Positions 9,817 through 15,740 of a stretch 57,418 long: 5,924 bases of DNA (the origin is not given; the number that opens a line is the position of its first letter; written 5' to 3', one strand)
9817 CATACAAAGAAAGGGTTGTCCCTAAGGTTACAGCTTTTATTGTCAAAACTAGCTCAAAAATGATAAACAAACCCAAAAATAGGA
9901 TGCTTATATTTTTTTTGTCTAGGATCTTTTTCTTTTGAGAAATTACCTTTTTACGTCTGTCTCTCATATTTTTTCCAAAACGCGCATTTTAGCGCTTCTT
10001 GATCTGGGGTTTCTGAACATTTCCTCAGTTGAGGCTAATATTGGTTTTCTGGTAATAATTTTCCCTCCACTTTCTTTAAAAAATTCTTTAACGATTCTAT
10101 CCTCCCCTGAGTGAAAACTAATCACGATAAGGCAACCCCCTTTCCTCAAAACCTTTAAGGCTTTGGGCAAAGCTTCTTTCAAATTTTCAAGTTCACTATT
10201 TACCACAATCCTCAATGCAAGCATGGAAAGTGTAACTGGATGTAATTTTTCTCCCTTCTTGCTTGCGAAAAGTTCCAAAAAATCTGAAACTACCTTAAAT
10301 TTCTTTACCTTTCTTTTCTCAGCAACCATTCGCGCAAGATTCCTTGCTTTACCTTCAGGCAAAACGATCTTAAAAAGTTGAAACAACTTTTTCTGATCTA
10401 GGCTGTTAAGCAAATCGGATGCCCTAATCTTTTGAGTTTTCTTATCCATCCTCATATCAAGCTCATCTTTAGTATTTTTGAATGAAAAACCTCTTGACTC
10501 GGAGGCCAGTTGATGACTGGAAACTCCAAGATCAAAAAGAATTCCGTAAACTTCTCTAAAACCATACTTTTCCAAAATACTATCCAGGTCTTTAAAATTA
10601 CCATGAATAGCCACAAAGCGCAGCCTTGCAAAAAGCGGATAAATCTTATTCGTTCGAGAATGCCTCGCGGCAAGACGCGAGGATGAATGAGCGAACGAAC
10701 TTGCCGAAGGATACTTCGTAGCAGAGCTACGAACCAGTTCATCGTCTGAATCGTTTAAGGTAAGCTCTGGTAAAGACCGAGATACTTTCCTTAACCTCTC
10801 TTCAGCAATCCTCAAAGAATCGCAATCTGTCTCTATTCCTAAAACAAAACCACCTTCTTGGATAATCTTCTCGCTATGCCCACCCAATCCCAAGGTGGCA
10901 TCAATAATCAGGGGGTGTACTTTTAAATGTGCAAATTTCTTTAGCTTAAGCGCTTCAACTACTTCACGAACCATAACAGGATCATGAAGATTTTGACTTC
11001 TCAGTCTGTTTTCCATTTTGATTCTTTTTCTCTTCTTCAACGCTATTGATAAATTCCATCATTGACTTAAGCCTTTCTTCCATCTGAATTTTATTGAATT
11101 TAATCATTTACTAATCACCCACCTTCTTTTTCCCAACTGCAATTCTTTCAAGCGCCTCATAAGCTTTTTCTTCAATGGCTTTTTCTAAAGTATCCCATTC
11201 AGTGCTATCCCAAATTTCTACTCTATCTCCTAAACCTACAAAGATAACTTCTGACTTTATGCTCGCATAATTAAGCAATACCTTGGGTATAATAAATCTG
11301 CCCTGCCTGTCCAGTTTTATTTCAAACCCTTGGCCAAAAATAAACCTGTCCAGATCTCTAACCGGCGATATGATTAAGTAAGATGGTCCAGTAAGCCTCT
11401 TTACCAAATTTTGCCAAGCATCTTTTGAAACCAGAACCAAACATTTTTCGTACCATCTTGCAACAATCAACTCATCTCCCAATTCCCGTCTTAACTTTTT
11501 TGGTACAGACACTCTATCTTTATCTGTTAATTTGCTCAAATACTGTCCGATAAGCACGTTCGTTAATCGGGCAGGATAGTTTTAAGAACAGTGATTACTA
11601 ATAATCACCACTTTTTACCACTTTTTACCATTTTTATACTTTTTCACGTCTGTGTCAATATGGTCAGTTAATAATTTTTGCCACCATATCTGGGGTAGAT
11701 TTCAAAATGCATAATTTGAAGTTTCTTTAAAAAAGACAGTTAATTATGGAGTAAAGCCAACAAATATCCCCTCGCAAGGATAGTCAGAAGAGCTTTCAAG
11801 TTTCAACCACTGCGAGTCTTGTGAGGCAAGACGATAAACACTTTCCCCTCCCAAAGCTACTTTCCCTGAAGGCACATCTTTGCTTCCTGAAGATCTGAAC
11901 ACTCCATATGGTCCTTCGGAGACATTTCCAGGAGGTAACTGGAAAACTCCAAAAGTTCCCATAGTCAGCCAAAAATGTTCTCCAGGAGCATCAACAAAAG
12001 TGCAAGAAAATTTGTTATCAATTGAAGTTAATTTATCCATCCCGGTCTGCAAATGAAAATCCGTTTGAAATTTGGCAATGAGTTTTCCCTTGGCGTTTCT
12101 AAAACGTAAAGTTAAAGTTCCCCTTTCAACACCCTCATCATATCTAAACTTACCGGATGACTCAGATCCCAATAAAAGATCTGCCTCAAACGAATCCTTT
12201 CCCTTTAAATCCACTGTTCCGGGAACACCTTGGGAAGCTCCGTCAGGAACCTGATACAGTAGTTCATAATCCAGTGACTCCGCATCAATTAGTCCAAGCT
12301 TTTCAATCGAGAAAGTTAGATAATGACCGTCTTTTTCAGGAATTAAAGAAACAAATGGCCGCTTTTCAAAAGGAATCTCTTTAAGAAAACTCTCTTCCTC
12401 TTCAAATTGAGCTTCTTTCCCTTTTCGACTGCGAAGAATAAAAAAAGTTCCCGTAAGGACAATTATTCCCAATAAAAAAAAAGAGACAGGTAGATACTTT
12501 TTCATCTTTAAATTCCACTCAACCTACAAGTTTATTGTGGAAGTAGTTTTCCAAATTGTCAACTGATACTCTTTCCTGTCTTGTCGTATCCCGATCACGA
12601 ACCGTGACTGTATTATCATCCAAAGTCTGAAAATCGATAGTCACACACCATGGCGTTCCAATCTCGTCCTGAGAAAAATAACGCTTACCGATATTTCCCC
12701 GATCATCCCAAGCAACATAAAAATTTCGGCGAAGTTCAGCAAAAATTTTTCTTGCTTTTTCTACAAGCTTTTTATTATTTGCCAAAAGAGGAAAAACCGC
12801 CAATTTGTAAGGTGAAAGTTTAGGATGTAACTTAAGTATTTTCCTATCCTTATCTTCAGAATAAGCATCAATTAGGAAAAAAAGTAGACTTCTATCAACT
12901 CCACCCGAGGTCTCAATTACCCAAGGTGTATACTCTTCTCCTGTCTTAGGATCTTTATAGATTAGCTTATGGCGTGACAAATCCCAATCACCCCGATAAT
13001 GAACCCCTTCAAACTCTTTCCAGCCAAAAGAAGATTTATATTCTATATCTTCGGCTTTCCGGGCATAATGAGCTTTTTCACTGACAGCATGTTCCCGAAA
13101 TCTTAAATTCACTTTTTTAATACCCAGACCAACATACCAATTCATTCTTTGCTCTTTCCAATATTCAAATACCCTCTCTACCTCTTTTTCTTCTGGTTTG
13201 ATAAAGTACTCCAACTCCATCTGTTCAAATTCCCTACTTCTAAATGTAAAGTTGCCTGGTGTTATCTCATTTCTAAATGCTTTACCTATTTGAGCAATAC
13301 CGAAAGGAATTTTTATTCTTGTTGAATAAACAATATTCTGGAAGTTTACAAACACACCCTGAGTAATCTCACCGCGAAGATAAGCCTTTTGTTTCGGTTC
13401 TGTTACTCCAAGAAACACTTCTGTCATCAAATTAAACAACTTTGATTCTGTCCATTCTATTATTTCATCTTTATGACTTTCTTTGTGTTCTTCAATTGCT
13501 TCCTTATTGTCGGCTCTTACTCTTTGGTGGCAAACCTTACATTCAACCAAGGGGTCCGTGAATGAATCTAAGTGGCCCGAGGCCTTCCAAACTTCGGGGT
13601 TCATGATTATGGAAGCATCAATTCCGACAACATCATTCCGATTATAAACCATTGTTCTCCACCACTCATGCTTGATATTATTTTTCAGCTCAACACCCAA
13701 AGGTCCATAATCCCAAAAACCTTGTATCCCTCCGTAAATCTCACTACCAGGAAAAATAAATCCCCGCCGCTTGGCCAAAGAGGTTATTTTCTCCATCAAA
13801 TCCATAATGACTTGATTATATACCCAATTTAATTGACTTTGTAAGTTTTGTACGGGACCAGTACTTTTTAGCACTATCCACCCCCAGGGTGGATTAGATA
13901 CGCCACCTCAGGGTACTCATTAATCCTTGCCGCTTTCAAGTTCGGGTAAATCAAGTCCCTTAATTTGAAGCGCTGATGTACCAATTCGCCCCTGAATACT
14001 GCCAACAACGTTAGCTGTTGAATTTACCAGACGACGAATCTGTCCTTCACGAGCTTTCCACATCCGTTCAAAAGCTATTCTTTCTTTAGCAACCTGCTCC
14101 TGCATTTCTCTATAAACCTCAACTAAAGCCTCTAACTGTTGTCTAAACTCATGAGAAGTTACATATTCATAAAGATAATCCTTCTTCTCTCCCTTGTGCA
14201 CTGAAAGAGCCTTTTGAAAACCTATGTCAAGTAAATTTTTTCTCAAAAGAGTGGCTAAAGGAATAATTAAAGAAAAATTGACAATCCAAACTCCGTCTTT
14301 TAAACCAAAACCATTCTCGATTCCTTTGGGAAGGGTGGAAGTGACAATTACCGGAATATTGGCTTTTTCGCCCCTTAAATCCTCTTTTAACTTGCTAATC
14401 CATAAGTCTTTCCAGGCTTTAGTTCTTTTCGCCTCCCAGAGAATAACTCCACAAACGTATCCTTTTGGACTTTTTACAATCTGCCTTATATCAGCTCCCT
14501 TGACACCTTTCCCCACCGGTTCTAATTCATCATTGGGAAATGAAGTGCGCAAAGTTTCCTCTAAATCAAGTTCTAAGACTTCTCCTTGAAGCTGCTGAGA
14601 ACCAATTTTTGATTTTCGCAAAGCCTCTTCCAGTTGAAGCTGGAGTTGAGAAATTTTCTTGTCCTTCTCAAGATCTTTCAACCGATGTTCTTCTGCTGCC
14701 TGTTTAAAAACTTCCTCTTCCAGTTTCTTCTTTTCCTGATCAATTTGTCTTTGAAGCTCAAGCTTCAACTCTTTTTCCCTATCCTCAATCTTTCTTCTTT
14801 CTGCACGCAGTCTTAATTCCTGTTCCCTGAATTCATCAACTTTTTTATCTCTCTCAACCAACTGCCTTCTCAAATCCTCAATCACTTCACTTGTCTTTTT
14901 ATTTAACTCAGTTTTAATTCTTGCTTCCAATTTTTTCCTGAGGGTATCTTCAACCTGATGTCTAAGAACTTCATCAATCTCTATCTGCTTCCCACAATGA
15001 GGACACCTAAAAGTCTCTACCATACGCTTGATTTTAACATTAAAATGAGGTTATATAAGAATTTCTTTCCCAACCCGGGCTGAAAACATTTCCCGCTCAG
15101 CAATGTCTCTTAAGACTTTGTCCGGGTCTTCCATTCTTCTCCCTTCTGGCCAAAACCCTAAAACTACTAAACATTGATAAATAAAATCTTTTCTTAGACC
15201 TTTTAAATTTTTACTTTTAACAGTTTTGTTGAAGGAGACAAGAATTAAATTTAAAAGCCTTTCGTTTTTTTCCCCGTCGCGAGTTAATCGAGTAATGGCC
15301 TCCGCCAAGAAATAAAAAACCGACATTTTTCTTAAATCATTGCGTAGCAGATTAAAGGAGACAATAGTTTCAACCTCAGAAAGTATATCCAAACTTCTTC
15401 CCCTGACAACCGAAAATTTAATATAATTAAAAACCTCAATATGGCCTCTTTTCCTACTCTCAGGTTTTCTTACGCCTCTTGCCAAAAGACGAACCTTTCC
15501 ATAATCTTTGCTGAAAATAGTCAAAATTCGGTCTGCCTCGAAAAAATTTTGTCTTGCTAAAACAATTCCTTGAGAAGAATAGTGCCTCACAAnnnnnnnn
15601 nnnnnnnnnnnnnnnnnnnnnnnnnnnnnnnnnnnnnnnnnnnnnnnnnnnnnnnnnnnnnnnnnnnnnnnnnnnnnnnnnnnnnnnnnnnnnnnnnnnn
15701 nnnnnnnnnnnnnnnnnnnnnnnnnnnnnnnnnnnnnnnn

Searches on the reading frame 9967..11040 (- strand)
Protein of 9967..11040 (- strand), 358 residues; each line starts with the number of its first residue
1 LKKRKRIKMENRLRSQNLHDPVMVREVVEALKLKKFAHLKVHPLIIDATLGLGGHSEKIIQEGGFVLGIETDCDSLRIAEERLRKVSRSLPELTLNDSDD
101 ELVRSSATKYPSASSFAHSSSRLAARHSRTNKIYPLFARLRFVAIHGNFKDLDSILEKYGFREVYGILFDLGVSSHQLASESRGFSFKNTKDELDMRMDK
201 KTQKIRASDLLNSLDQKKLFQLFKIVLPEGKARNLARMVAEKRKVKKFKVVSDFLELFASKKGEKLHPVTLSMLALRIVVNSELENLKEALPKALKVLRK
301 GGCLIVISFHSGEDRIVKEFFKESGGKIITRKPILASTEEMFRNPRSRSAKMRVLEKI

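Call 81: search_solved_structures(query=window:9967-11040:-, max_evalue=1e-10, show_alignments=1)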
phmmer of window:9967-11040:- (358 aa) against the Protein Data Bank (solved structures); distinct sequences matched with E-value up to 1e-10: 6.
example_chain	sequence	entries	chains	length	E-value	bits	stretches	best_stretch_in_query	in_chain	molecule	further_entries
1m6y_A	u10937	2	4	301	2.2e-49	171.8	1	148-358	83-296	S-adenosyl-methyltransferase mraW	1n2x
1wg8_A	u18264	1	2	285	2.3e-44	155.3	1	143-357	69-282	predicted S-adenosylmethionine-dependent methyltransferase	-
3tka_A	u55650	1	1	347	1.1e-33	120.2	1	141-326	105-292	Ribosomal RNA small subunit methyltransferase H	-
8ipi_A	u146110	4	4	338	1.7e-26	96.6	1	132-321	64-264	12S rRNA N4-methylcytidine (m4C) methyltransferase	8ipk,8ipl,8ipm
7pnx_b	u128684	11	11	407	1.8e-26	96.5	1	133-321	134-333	12S rRNA N4-methylcytidine (m4C) methyltransferase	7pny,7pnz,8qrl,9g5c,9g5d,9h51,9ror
7pnv_b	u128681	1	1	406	1.8e-26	96.5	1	141-321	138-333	12S rRNA N4-methylcytidine methyltransferase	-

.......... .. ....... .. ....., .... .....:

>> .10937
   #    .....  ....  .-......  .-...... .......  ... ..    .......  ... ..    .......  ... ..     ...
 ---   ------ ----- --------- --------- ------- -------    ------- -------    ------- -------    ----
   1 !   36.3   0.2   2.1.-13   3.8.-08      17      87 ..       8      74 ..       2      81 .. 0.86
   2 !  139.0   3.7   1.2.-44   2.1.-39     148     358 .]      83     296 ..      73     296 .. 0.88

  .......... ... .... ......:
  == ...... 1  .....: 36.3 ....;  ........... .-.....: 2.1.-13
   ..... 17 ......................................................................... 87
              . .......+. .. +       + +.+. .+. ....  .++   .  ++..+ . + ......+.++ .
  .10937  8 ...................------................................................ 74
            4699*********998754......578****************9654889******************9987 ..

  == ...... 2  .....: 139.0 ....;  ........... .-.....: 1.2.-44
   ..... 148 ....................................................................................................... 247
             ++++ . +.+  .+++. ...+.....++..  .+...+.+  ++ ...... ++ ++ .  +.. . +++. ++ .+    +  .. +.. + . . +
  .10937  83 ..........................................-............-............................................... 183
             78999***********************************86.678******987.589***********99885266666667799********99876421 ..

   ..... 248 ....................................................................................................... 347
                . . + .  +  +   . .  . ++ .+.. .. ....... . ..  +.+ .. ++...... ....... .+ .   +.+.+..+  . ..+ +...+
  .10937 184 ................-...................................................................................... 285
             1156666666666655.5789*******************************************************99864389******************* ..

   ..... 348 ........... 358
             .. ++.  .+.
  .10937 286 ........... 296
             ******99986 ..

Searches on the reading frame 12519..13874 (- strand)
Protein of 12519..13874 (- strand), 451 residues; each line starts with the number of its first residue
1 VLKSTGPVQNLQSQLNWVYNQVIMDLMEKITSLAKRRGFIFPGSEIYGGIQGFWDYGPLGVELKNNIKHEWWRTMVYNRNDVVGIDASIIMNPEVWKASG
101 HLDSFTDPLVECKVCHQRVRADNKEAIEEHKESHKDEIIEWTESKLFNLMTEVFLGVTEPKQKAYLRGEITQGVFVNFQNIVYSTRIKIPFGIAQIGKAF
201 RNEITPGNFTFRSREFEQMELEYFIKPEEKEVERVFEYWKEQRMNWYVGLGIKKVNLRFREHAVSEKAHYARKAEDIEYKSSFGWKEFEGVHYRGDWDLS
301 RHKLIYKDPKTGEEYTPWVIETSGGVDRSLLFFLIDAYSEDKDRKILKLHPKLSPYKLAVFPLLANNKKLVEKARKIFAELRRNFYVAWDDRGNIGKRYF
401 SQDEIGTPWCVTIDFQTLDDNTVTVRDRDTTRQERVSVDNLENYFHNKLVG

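Call 66: search_protein_families(library=pfam, proteins=[window:12519-13874:-], max_evalue=0.00001)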
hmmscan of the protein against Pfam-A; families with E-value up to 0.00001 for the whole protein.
window:12519-13874:- (451 aa): 2 families
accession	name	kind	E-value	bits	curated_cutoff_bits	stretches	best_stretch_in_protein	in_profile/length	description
PF03129.25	HGTP_anticodon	-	9.5e-21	74.2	21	1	358-446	2-92/94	Anticodon binding domain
PF00587.30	tRNA-synt_2b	-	1e-09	39.2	29.3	1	161-332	8-174/179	tRNA synthetase class II core domain (G, H, P, S and T)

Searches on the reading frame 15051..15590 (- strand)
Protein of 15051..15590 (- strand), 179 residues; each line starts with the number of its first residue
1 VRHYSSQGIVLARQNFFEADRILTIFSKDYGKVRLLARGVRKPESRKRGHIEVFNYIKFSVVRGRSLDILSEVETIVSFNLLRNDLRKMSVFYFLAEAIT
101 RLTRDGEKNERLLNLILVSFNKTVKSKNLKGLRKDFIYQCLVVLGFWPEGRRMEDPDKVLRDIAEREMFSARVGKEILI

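Call 66: search_protein_families(library=pfam, proteins=[window:15051-15590:-], max_evalue=0.00001)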
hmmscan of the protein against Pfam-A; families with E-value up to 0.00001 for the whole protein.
window:15051-15590:- (179 aa): 1 family
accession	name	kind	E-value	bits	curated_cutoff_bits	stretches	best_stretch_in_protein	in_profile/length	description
PF11967.14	RecO_N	-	3e-22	78.9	27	1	1-79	1-80/80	Recombination protein O N terminal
